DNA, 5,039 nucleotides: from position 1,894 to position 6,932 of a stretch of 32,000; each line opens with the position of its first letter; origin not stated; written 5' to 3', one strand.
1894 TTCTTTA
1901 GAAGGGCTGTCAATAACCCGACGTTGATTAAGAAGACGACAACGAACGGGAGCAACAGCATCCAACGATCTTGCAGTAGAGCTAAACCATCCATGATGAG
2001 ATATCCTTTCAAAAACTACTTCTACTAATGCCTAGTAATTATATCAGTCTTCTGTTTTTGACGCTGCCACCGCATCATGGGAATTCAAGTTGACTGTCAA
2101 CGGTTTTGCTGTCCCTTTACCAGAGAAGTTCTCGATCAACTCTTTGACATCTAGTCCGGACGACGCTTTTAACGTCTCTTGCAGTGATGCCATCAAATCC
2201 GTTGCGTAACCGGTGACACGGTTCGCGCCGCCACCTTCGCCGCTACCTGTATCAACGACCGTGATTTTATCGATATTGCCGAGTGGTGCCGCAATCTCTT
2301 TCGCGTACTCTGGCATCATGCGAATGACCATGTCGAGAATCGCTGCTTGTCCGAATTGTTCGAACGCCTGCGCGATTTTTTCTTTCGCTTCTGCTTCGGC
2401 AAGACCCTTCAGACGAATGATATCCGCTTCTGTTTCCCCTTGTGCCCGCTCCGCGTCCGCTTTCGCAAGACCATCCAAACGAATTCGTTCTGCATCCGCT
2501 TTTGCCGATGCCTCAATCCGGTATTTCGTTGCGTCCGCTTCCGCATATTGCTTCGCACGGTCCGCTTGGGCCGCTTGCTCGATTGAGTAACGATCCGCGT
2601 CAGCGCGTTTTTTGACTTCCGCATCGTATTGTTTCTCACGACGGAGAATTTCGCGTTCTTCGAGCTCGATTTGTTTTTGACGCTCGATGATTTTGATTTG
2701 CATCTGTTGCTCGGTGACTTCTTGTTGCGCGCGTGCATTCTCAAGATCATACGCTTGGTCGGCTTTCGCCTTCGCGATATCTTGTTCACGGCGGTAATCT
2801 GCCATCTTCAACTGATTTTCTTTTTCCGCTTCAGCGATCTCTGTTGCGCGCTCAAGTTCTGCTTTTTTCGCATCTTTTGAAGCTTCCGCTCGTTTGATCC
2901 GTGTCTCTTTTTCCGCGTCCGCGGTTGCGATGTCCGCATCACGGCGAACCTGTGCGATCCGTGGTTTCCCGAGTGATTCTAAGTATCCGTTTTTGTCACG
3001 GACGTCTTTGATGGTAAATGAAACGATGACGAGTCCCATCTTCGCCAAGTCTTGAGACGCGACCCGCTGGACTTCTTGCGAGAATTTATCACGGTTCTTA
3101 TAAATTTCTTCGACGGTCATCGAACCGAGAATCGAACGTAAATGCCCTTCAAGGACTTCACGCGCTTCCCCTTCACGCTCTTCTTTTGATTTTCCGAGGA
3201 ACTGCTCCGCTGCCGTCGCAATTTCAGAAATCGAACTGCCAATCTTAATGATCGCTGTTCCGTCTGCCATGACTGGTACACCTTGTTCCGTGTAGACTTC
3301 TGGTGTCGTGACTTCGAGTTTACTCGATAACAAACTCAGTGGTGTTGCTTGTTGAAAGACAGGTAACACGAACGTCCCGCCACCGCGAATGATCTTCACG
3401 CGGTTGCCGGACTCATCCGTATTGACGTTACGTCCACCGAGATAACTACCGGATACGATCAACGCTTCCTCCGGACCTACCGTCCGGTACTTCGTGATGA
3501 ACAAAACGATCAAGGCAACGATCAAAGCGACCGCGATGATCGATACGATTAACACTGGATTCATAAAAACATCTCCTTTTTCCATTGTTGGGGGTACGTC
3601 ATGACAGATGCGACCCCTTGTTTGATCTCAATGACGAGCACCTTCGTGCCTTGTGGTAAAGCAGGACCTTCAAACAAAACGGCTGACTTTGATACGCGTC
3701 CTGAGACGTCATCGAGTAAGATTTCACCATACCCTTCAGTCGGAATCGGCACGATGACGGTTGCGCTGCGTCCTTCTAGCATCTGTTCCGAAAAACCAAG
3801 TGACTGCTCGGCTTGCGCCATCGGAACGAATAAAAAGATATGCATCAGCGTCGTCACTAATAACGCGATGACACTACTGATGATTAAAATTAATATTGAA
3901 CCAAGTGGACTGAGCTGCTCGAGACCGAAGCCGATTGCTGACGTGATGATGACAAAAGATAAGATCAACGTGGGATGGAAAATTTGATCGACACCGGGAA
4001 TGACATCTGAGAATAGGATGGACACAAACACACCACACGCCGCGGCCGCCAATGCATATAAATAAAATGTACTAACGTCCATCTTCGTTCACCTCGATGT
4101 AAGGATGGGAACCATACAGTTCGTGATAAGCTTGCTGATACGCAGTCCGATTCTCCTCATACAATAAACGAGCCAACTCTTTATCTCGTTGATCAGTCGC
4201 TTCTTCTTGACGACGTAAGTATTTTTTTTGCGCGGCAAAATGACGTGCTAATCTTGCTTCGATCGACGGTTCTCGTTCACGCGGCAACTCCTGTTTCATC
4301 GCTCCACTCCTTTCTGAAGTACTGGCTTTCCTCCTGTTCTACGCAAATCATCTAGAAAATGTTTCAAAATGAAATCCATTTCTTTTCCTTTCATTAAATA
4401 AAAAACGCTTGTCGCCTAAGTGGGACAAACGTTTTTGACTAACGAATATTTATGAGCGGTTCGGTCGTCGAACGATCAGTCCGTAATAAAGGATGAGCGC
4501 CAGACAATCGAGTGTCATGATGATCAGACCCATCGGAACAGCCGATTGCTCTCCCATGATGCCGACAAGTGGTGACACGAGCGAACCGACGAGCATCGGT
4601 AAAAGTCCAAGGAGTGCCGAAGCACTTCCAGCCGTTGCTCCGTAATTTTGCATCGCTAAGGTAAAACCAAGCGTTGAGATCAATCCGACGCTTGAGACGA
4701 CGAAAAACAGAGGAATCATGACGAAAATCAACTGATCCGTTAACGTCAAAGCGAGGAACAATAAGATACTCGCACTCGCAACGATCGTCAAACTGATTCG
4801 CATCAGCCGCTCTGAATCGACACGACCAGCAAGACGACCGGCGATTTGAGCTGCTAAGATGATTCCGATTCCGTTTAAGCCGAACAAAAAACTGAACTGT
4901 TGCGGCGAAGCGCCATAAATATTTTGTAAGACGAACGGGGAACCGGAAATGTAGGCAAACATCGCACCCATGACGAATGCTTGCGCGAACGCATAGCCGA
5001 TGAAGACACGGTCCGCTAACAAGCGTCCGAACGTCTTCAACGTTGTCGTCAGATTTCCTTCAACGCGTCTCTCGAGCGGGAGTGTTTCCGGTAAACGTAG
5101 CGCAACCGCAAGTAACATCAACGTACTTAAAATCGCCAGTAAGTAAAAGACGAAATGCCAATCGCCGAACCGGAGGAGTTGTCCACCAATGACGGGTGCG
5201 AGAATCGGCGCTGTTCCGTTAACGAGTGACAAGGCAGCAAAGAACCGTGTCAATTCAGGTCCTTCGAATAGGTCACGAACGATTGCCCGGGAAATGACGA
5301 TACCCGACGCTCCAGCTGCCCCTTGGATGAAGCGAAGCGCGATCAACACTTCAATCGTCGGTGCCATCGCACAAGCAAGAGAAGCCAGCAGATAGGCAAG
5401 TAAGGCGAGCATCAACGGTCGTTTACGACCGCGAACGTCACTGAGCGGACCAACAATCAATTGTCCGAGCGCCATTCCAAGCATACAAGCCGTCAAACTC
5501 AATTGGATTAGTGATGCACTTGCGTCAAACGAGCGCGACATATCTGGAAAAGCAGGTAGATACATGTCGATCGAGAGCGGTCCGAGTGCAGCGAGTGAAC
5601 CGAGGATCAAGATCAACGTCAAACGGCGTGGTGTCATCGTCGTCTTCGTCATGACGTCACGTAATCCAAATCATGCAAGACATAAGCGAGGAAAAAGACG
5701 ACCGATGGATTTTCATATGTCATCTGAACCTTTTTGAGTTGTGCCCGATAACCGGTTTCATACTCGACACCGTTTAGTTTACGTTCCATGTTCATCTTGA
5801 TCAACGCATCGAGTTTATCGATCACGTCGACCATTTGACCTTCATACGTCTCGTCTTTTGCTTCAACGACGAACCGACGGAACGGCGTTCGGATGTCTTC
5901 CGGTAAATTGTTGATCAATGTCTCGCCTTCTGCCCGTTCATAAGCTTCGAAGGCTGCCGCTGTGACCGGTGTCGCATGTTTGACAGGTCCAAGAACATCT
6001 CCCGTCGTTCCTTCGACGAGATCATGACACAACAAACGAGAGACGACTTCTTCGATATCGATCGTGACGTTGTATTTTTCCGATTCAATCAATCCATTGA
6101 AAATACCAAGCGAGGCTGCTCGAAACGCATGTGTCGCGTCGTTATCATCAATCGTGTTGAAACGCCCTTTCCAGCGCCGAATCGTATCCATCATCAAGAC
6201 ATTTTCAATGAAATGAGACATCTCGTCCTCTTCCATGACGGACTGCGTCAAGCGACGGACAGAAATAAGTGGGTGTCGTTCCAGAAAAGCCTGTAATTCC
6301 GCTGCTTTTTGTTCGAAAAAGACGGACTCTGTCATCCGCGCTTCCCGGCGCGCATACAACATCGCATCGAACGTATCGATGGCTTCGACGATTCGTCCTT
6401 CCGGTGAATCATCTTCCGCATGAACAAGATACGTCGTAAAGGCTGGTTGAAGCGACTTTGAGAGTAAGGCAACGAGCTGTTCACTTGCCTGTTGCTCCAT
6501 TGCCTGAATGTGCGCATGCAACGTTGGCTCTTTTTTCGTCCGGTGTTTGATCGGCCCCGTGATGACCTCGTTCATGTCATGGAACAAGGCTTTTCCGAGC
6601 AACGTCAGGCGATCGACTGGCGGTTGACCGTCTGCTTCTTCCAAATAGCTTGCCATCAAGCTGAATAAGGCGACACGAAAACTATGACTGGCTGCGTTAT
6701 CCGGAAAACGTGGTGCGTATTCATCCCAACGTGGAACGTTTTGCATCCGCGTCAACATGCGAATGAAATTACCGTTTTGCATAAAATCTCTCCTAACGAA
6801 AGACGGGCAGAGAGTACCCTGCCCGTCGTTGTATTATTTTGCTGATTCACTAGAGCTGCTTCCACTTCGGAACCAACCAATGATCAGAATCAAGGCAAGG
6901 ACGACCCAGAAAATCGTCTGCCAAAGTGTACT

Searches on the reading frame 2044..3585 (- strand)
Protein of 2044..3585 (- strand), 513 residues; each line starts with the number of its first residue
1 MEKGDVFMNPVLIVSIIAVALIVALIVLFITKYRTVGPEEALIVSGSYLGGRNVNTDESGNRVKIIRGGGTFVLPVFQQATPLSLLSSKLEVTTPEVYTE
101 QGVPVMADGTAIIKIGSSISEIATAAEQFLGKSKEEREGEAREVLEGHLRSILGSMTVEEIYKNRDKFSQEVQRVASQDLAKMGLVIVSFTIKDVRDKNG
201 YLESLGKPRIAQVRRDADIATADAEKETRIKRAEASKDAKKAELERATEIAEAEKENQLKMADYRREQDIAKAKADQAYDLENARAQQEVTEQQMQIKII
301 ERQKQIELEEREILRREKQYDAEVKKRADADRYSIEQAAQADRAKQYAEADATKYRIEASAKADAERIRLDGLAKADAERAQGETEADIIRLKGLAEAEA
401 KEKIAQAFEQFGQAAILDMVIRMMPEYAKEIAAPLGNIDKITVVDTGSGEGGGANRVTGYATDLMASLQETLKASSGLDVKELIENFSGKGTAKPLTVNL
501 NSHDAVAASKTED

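Call 76: search_protein_families(library=pfam, proteins=[window:2044-3585:-], max_evalue=0.00001)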
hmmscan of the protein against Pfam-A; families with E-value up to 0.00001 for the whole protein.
window:2044-3585:- (513 aa): 2 families
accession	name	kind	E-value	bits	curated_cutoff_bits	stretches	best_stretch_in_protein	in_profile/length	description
PF01145.31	Band_7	-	6.4e-29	101.7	23.6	1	35-226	2-176/176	SPFH domain / Band 7 family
PF15975.10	Flot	-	4e-09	37.1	27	1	374-459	2-89/124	Flotillin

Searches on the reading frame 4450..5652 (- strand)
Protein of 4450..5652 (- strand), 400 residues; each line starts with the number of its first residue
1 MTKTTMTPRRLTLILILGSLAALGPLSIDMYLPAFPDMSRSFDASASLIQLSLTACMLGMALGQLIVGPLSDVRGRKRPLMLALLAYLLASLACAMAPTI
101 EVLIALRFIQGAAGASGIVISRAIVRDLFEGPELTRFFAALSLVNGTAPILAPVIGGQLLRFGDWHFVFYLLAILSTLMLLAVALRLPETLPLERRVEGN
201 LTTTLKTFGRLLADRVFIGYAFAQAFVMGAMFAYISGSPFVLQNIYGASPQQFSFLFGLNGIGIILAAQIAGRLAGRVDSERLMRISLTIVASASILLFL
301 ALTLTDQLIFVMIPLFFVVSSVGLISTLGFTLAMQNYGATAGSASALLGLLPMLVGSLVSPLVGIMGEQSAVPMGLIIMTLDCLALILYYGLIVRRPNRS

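Call 81: search_protein_families(library=pfam, proteins=[window:4450-5652:-], max_evalue=0.00001)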
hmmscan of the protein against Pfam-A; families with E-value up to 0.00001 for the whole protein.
window:4450-5652:- (400 aa): 3 families
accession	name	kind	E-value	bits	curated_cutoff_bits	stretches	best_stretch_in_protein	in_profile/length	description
PF07690.21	MFS_1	-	3e-49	168.3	33.4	1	21-358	5-345/347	Major Facilitator Superfamily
PF05977.19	MFS_3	-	4.4e-10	39.1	27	1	43-385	41-385/524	Transmembrane secretion effector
PF00083.30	Sugar_tr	-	2e-08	34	22.3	1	40-190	38-194/452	Sugar (and other) transporter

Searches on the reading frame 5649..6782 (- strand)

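Call 81: search_protein_families(library=pfam, proteins=[window:5649-6782:-], max_evalue=0.00001)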
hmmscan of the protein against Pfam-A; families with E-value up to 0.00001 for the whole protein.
window:5649-6782:- (377 aa): 3 families
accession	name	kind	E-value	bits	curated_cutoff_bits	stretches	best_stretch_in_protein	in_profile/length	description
PF12917.13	YfbR-like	-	2e-70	236.6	25.9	2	190-371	1-181/182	5'-deoxynucleotidase YfbR-like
PF13023.12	HD_3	-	1.7e-29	103.3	22.5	2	12-152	3-139/165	HD domain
PF01966.28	HD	-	9e-10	39.3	22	0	32-141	3-116/116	HD domain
